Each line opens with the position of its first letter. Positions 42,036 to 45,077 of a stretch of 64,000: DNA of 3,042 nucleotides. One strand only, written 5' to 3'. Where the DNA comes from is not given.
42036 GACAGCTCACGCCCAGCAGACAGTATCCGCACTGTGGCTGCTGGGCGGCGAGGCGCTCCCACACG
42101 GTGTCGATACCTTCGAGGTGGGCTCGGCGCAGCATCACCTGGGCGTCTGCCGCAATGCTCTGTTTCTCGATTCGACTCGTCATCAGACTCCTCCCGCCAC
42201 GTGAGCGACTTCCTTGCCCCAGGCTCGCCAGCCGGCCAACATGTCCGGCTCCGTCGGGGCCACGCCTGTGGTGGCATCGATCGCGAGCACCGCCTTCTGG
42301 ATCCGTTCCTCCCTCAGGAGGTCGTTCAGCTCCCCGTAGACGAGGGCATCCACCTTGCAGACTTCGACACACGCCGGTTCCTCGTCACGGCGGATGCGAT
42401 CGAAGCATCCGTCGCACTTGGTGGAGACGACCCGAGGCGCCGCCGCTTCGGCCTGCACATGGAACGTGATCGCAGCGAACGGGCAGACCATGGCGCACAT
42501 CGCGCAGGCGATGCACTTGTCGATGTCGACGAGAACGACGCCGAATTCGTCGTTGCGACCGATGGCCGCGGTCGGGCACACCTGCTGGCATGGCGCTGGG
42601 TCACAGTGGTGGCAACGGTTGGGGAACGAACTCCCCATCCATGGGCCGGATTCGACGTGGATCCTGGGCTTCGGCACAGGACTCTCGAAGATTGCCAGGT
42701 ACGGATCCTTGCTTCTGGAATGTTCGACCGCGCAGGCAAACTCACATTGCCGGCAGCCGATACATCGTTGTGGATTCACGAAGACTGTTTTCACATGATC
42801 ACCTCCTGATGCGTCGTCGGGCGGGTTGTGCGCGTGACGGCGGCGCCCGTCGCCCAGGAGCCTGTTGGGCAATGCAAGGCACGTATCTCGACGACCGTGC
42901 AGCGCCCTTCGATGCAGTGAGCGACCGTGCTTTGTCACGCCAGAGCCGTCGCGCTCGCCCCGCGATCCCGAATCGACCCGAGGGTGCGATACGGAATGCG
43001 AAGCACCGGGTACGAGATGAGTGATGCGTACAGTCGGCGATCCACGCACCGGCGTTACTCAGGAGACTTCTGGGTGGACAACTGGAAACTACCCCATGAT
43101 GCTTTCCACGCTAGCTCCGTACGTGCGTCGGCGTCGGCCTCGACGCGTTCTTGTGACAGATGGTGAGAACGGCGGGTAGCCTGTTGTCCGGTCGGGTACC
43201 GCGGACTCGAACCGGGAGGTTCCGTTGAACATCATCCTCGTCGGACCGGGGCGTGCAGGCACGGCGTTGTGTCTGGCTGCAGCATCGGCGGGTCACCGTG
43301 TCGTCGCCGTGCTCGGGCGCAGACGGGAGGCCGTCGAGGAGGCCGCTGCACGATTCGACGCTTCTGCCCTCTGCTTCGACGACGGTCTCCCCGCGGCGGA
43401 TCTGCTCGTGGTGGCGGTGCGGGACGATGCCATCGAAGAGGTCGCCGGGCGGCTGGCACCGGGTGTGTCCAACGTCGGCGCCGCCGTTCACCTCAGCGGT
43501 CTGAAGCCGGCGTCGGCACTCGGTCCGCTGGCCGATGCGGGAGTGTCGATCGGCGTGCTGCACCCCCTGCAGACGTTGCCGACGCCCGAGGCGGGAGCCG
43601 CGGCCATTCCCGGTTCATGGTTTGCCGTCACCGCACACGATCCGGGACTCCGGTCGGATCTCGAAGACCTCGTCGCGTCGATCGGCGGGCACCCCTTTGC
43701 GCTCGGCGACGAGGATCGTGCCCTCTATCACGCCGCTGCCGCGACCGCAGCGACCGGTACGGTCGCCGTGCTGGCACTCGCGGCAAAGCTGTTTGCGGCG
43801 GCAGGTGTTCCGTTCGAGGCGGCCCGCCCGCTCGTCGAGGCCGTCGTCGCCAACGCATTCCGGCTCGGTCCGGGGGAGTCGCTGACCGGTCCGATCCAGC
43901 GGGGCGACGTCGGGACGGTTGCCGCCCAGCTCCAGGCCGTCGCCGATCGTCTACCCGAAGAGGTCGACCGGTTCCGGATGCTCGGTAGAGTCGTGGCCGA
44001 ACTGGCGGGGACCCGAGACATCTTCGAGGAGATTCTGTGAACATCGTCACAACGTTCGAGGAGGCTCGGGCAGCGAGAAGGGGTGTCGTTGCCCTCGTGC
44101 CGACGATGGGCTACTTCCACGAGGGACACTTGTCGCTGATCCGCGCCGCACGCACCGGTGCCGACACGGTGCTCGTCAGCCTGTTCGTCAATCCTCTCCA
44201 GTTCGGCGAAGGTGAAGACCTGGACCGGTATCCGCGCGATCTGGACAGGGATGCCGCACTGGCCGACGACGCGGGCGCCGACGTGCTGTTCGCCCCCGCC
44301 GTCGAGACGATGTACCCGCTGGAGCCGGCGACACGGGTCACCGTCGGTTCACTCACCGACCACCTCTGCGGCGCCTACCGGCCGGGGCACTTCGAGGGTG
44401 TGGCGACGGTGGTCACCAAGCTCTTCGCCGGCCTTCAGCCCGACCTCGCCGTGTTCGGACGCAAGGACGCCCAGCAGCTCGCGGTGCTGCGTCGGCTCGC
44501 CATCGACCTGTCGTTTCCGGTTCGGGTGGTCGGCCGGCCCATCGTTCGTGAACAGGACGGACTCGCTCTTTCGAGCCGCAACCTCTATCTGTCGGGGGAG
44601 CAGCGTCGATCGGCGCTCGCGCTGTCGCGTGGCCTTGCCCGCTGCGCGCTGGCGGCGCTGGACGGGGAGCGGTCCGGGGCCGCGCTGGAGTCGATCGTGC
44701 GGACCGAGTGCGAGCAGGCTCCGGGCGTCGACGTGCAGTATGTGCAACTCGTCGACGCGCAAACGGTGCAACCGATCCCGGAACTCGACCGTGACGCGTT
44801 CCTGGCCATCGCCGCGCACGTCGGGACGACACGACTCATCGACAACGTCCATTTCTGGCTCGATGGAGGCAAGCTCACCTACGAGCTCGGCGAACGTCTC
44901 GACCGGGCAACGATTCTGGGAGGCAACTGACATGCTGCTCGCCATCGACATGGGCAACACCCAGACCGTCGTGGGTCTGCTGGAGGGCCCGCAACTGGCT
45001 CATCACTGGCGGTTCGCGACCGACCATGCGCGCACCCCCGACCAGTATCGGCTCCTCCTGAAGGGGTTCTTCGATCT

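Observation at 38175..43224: Anaerobic-type Ni-CODH island (cooF-cooS-cooC-FNOR) inserted into conserved housekeeping synteny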

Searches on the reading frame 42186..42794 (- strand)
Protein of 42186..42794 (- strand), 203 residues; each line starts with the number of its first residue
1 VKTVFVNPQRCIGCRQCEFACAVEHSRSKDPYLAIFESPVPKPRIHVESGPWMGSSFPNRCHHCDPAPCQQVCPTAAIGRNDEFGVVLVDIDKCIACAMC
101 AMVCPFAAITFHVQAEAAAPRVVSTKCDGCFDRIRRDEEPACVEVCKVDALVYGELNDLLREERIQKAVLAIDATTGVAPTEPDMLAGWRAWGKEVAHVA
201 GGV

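Call 5: search_protein_families(library=pfam, proteins=[window:42186-42794:-])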
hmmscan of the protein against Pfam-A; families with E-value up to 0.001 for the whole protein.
window:42186-42794:- (203 aa): 11 families
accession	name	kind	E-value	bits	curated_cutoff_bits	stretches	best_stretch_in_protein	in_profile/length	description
PF13247.11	Fer4_11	-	1e-16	61.4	26.2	1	57-155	6-99/100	4Fe-4S dicluster domain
PF12837.12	Fer4_6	-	2.5e-13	49.7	25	2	86-109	1-24/24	4Fe-4S binding domain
PF00037.32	Fer4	-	1.5e-11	44.1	21.1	1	89-110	3-24/24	4Fe-4S binding domain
PF12838.12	Fer4_7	-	5.5e-11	43.2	27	2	60-108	1-52/52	4Fe-4S dicluster domain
PF13237.11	Fer4_10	-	2.3e-10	40.7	25.5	2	89-146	4-52/53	4Fe-4S dicluster domain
PF13187.11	Fer4_9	-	5e-09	36.5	27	1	10-78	1-52/52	4Fe-4S dicluster domain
PF12797.12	Fer4_2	-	6.9e-09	35.5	24.5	2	4-22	3-21/22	4Fe-4S binding domain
PF25160.1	LdpA_Fe-S-bd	-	3.8e-08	33.4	27.6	1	66-111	6-45/49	LdpA Fe-S cluster-binding domain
PF13484.11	Fer4_16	-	3.7e-07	31.3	30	0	93-146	1-56/66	4Fe-4S double cluster binding domain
PF14697.11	Fer4_21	-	3.4e-05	24.3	35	0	89-149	3-55/59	4Fe-4S dicluster domain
PF13183.11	Fer4_8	-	0.00058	20.8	27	0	9-75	3-66/68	4Fe-4S dicluster domain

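Call 6: search_protein_families(library=ncbifam, proteins=[window:42186-42794:-])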
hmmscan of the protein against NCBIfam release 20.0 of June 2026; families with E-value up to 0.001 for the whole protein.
window:42186-42794:- (203 aa): 54 families (the best 25 are shown)
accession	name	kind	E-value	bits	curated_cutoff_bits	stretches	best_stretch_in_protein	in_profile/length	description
TIGR02951.1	DMSO_dmsB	equivalog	1.5e-28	99.9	214.1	1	60-160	63-157/161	DMSO/selenate family reductase complex B subunit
NF045797.1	DsrO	equivalog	1.8e-27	96.3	200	1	55-159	97-205/235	sulfate reduction electron transfer complex DsrMKJOP subunit DsrO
NF009408.0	PRK12769.1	equivalog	2.4e-27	95.4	1003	1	4-174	5-165/659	formate-dependent uric acid utilization protein AegA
NF007658.0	PRK10330.1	equivalog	1.2e-24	86.8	260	1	4-164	5-165/181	electron transport protein HydN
NF011569.0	PRK14993.1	equivalog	7.9e-22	77.9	416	1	4-169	46-199/244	tetrathionate reductase subunit TtrB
TIGR03149.1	cyt_nit_nrfC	equivalog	9.1e-22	77.5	377.6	1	59-159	92-187/225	cytochrome c nitrite reductase Fe-S protein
NF045715.1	sulf_resp_HmcB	equivalog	1.4e-21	76.9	420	1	59-165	105-209/307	sulfate respiration complex iron-sulfur protein HmcB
NF008134.0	PRK10882.1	equivalog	3.6e-21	75.6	263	1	59-164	111-216/329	hydrogenase 2 operon protein HybA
NF009451.0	PRK12809.1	equivalog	4.3e-21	74.8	1154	1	6-155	7-138/639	formate-dependent uric acid utilization protein YgfT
NF041715.1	arsenate_red_ArrB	equivalog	7.6e-20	71.4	450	2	5-114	6-109/233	arsenate respiratory reductase iron-sulfur subunit ArrB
NF045766.1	PhenlGlyoxDHPadI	equivalog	4.2e-18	65.3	700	1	2-159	5-141/443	NADH-dependent phenylglyoxylate dehydrogenase subunit beta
TIGR03478.1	DMSO_red_II_bet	subfamily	3.5e-17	62.3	480.7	1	58-158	128-222/321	DMSO reductase family type II enzyme, iron-sulfur subunit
NF038355.1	FDH3_beta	equivalog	4e-17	62.8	240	1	5-130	6-121/180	formate dehydrogenase FDH3 subunit beta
TIGR01582.1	FDH-beta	equivalog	6.3e-16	58.3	334.7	1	59-162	91-188/283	formate dehydrogenase subunit beta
NF007382.0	PRK09898.1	equivalog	6.7e-14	51.9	213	1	7-127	64-189/208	ferredoxin-like protein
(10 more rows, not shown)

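Call 44: search_solved_structures(query=window:42186-42794:-, show_alignments=1, max_evalue=1e-10)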
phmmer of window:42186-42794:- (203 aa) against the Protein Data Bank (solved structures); distinct sequences matched with E-value up to 1e-10: 18.
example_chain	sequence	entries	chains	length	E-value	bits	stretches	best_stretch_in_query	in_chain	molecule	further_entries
7qv7_B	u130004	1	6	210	1.5e-20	76.9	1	4-155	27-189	Hydrogen dependent carbon dioxide reductase subunit HycB4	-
6cz7_B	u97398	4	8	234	1.7e-19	73.4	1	6-113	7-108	4Fe-4S ferredoxin, iron-sulfur binding domain protein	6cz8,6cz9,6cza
9mqx_E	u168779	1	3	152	2.8e-19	72.7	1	2-156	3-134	Fe-S-cluster-containing hydrogenase subunit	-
7qv7_A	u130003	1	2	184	1.6e-18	70.3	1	4-115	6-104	Hydrogen dependent carbon dioxide reductase subunit HycB3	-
2vpw_B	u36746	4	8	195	1.5e-16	63.8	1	7-177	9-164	NRFC PROTEIN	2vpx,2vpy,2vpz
5t5i_F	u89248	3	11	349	6.1e-16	61.8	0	61-115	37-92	Tungsten formylmethanofuran dehydrogenase subunit fwdF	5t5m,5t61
4ydd_B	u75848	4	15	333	7.6e-16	61.5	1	57-159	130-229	DMSO reductase family type II enzyme, iron-sulfur subunit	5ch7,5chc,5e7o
7z0s_B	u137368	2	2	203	7.1e-15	58.3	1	4-114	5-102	Formate hydrogenlyase subunit 2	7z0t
9sw6_H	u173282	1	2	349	9.2e-15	58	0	61-115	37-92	Tungsten formylmethanofuran dehydrogenase, subunit F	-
2ivf_B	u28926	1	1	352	2.1e-14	56.8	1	58-162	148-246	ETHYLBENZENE DEHYDROGENASE BETA-SUBUNIT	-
1q16_B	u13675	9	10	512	3.6e-14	56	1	57-147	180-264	Respiratory nitrate reductase 1 beta chain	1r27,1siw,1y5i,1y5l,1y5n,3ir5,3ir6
8c0z_C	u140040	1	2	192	1.1e-13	54.4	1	2-154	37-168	Iron-sulfur cluster-binding protein potential subunit of aldehyde oxidoreductase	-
1y4z_B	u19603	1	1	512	2.2e-13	53.5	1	57-147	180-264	Respiratory nitrate reductase 1 beta chain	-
3egw_B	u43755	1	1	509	3e-13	53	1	57-147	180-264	Respiratory nitrate reductase 1 beta chain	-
1kqf_B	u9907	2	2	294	2.7e-11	46.6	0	6-167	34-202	FORMATE DEHYDROGENASE, NITRATE-INDUCIBLE, IRON-SULFUR SUBUNIT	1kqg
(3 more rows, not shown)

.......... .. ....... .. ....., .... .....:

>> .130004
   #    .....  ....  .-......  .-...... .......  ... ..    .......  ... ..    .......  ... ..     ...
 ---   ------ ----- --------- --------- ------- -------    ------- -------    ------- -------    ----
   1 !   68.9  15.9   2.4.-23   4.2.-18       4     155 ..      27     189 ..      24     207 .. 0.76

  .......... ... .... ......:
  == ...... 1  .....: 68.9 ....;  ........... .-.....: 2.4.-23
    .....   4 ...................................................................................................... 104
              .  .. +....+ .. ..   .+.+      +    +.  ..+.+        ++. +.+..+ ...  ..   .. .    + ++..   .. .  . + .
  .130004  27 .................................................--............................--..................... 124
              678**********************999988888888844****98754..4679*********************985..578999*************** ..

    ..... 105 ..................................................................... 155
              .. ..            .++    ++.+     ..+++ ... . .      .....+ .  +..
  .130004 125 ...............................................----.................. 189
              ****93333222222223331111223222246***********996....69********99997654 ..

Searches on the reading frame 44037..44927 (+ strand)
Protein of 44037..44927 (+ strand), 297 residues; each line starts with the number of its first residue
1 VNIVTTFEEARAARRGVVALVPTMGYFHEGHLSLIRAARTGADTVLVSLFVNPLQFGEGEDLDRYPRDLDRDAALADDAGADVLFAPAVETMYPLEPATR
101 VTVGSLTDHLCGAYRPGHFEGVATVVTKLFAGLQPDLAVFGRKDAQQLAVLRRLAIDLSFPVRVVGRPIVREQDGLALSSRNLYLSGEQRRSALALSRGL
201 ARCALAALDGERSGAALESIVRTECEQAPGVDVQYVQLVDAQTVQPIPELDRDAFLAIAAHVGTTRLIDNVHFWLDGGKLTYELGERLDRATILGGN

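Call 22: find_related_loci(query=A1, collection=genome_contigs, flank=10000)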
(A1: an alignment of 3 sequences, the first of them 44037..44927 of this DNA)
Query A1 (297 aa) in genome_contigs; peptide patterns used: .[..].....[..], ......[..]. (x = any residue, [..] = any of these).
600 stretches matched a pattern (row limit reached: there are more); 599 encode a relative of the query (tblastn E <= 1e-3); the best 80 are kept; 80 distinct loci.
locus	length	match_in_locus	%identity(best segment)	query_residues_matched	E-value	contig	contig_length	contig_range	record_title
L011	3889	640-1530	57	1-297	2e-96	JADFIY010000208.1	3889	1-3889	MAG: Acidobacteria bacterium isolate B3T1L10 B3T1L10_NODE45963, whole genome shotgun sequence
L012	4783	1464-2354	61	1-297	1e-94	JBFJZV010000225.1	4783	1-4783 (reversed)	MAG: Acidimicrobiia bacterium isolate Mix_sand19.2022.05.Z.42 k141_3513821_length_4783_cov_21.6461, whole genome shotgun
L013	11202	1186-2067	56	1-296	1e-94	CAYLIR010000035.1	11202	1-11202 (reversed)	MAG TPA_asm: uncultured Acidimicrobiaceae bacterium isolate SRP144503_co3_73 genome assembly, contig: NODE_1689_length_1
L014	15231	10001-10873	55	3-296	1e-91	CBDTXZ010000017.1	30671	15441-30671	MAG TPA_asm: uncultured bacterium isolate ERR2431957_binner23_Refined_4 genome assembly, contig: ERZ23878503.180, whole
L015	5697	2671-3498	50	1-270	4e-89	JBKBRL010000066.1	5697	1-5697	MAG: Caldimicrobium sp. isolate 21H_022.bin.16 NODE_70_length_5697_cov_2.880783, whole genome shotgun sequence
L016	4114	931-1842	51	1-297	9e-89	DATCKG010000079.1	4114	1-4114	MAG TPA_asm: Symbiobacteriaceae bacterium isolate SMAG_U7090 k141_127167, whole genome shotgun sequence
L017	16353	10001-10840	49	18-293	4e-87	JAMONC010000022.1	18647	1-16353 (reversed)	MAG: Desulfobacterales bacterium isolate 4281-140_metabat2_scaf2bin.019 4281-140_scaffold_1175_c1, whole genome shotgun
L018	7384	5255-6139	53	1-297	8e-87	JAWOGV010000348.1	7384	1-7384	MAG: Acidimicrobiia bacterium isolate CWP4-1.bin.129 k191_4638596, whole genome shotgun sequence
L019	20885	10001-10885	54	2-292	3e-86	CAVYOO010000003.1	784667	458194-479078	MAG: uncultured Acidimicrobiia bacterium isolate MFD05684.bin.2.27 genome assembly, contig: contig_47849, whole genome s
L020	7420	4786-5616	55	1-270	7e-86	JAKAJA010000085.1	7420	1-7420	MAG: Acidobacteria bacterium isolate WY3.bin59 NODE_19550_length_7420_cov_1.205677, whole genome shotgun sequence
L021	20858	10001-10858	52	1-280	2e-85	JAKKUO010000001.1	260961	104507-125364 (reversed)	MAG: Bacillota bacterium isolate bin 16 NODE_1_length_260961_cov_139.005504, whole genome shotgun sequence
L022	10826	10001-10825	55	1-268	1e-85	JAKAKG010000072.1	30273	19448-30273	MAG: Acidobacteria bacterium isolate WY4.bin4 NODE_1755_length_30273_cov_5.480760, whole genome shotgun sequence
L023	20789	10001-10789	57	8-271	5e-85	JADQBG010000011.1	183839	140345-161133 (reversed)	MAG: Actinomycetota bacterium isolate Soudan_30 NODE_50_length_183839_cov_15.282696, whole genome shotgun sequence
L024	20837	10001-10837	51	1-273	5e-85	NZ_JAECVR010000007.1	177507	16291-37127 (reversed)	Paenactinomyces guangxiensis strain CICC 11033=CGMCC 4.7156 NODE_7_length_177507_cov_2.198091, whole genome shotgun sequ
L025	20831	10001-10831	51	1-271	4e-85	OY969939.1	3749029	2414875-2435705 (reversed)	MAG: uncultured Eubacteriales bacterium isolate MFD03899.bin.2.43 genome assembly, chromosome: 1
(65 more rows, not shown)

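Call 55: find_homologous_proteins(query=window:44037-44927:+, max_evalue=1e-40)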
Query window:44037-44927:+ (297 aa): 7994 proteins with E <= 1e-40 among 8000 candidates; the best 120 are listed.
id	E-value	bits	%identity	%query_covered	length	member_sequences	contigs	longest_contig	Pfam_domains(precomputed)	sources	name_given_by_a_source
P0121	3.9e-174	596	92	100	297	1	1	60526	PF02569.22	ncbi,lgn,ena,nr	ncbi:MAG: pantoate--beta-alanine ligase [Gammaproteobacteria bacterium]|nr:pantoate--beta-alanine li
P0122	3.8e-173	592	91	100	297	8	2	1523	PF02569.22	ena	-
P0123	1.6e-162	557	84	100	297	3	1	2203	PF02569.22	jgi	-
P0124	1.9e-159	547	85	99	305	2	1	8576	PF02569.22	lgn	-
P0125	1.4e-155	535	83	99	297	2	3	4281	PF02569.22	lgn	-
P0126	1.0e-138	479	76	99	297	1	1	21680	PF02569.22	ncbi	-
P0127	4.4e-138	477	76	99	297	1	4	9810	PF02569.22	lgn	-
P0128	1.1e-131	456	75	96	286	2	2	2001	PF02569.22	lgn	-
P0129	3.6e-130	451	72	96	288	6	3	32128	PF02569.22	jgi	jgi:pantoate--beta-alanine ligase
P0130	3.2e-128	445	73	96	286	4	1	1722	PF02569.22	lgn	-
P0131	5.0e-127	441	72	96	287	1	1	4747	PF02569.22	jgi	-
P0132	7.2e-127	440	72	96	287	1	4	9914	PF02569.22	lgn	-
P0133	1.9e-126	439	71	96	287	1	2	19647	PF02569.22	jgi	jgi:pantoate--beta-alanine ligase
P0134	4.4e-126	438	71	96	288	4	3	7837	PF02569.22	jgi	jgi:pantoate--beta-alanine ligase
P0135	7.0e-126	437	72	96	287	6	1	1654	PF02569.22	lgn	-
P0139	4.9e-123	428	69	97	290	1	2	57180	PF02569.22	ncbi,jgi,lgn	-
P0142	1.0e-111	391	64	100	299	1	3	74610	PF02569.22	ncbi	-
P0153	2.6e-104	366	66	92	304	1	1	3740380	PF02569.22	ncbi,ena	-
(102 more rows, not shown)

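Call 56: find_encoding_contigs(protein=P0139, flank=9000, max_places=1)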
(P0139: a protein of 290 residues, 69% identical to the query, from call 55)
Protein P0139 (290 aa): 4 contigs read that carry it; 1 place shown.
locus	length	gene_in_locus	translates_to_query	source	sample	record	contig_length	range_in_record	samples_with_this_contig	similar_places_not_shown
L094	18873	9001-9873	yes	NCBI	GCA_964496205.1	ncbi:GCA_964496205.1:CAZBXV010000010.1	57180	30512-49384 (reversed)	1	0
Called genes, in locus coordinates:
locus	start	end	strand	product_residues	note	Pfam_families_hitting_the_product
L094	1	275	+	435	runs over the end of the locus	PF01171:ATP_bind_3, PF06508:QueC (faint), PF11734:TilS_C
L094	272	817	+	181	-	PF00156:Pribosyltran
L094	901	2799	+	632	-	PF06480:FtsH_ext, PF00004:AAA, PF07728:AAA_5 (faint), PF17862:AAA_lid_3, PF01434:Peptidase_M41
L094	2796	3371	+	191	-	PF01227:GTP_cyclohydroI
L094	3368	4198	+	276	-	PF00809:Pterin_bind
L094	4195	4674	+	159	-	-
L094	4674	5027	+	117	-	PF02152:FolB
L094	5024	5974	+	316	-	PF01288:HPPK, PF04140:ICMT, PF04191:PEMT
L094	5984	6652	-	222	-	PF01135:PCMT (weak), PF02475:TRM5-TYW2_MTfase (weak), PF05175:MTS, PF06325:PrmA, PF13489:Methyltransf_23 (weak), PF13847:Methyltransf_31, PF08241:Methyltransf_11, PF13649:Methyltransf_25, +5 more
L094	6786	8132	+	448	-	PF09335:VTT_dom, PF01569:PAP2 (weak)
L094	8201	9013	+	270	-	PF03807:F420_oxidored (weak), PF10727:Rossmann-like, PF10728:DUF2520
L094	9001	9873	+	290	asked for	PF02569:Pantoate_ligase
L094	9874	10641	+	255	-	PF03309:Pan_kinase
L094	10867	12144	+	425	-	PF01336:tRNA_anti-codon, PF00152:tRNA-synt_2, PF01409:tRNA-synt_2d (faint)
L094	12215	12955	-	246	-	PF01061:ABC2_membrane, PF12698:ABC2_membrane_3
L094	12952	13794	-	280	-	PF00005:ABC_tran, PF13304:AAA_21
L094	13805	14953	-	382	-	PF00155:Aminotran_1_2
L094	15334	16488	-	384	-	-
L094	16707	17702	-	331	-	PF00348:polyprenyl_synt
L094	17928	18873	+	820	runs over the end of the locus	PF02861:Clp_N, PF13191:AAA_16 (weak), PF00004:AAA, PF17871:AAA_lid_9, PF00004:AAA, PF07724:AAA_2, PF07728:AAA_5, PF10431:ClpB_D2-small, +7 more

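Call 57: find_encoding_contigs(protein=P0142, flank=9000, max_places=1)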
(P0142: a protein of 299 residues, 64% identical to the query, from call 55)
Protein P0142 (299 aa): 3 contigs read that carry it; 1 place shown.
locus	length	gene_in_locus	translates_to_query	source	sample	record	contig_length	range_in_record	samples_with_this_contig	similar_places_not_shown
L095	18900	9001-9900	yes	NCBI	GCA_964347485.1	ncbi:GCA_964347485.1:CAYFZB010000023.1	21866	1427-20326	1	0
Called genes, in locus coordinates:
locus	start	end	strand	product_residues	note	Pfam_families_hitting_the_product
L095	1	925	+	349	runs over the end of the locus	PF10103:Zincin_2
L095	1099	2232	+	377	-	PF01171:ATP_bind_3, PF11734:TilS_C (weak)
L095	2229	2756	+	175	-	PF00156:Pribosyltran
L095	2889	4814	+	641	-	PF06480:FtsH_ext, PF00004:AAA, PF07728:AAA_5 (faint), PF17862:AAA_lid_3, PF01434:Peptidase_M41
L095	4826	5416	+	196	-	PF01227:GTP_cyclohydroI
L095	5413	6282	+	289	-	PF00809:Pterin_bind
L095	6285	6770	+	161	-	-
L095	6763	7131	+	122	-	PF02152:FolB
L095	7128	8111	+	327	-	PF01288:HPPK, PF04191:PEMT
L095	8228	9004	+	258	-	PF10728:DUF2520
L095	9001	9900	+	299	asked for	PF02569:Pantoate_ligase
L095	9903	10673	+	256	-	PF03309:Pan_kinase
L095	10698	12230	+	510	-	PF01336:tRNA_anti-codon, PF00152:tRNA-synt_2, PF01409:tRNA-synt_2d (faint)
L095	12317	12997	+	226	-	-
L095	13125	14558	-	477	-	PF00535:Glycos_transf_2, PF13641:Glyco_tranf_2_3, PF00535:Glycos_transf_2, PF13632:Glyco_trans_2_3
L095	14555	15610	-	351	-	PF13646:HEAT_2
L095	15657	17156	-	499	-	PF01627:Hpt, PF00072:Response_reg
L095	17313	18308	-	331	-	PF00348:polyprenyl_synt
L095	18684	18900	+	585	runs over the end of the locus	?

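Call 58: find_encoding_contigs(protein=P0153, flank=9000, max_places=1)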
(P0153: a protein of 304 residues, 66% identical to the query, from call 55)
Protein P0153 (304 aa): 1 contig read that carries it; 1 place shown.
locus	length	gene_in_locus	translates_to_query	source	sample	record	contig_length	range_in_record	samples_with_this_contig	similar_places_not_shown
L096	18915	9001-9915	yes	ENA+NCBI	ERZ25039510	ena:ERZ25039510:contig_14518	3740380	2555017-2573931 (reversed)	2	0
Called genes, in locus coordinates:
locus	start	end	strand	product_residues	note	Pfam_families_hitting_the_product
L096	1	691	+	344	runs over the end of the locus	PF10103:Zincin_2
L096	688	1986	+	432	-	PF01171:ATP_bind_3, PF11734:TilS_C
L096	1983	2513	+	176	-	PF00156:Pribosyltran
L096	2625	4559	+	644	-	PF06480:FtsH_ext, PF00004:AAA, PF07728:AAA_5 (faint), PF17862:AAA_lid_3, PF01434:Peptidase_M41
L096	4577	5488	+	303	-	PF00809:Pterin_bind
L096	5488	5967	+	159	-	-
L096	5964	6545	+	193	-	PF01288:HPPK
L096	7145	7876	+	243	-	PF14681:UPRTase, PF00156:Pribosyltran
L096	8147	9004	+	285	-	PF10727:Rossmann-like (weak), PF10728:DUF2520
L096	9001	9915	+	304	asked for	PF02569:Pantoate_ligase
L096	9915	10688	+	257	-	PF03309:Pan_kinase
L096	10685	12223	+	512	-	PF01336:tRNA_anti-codon, PF00152:tRNA-synt_2, PF01409:tRNA-synt_2d (faint)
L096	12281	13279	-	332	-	PF00348:polyprenyl_synt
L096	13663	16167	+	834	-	PF02861:Clp_N, PF05621:TniB (weak), PF00004:AAA, PF17871:AAA_lid_9, PF02151:UVR, PF07724:AAA_2, PF07728:AAA_5, PF10431:ClpB_D2-small, +6 more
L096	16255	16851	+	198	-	PF00440:TetR_N, PF16859:TetR_C_11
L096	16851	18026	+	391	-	PF06224:AlkZ-like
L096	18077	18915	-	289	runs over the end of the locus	PF25302:NADase_transloc (weak)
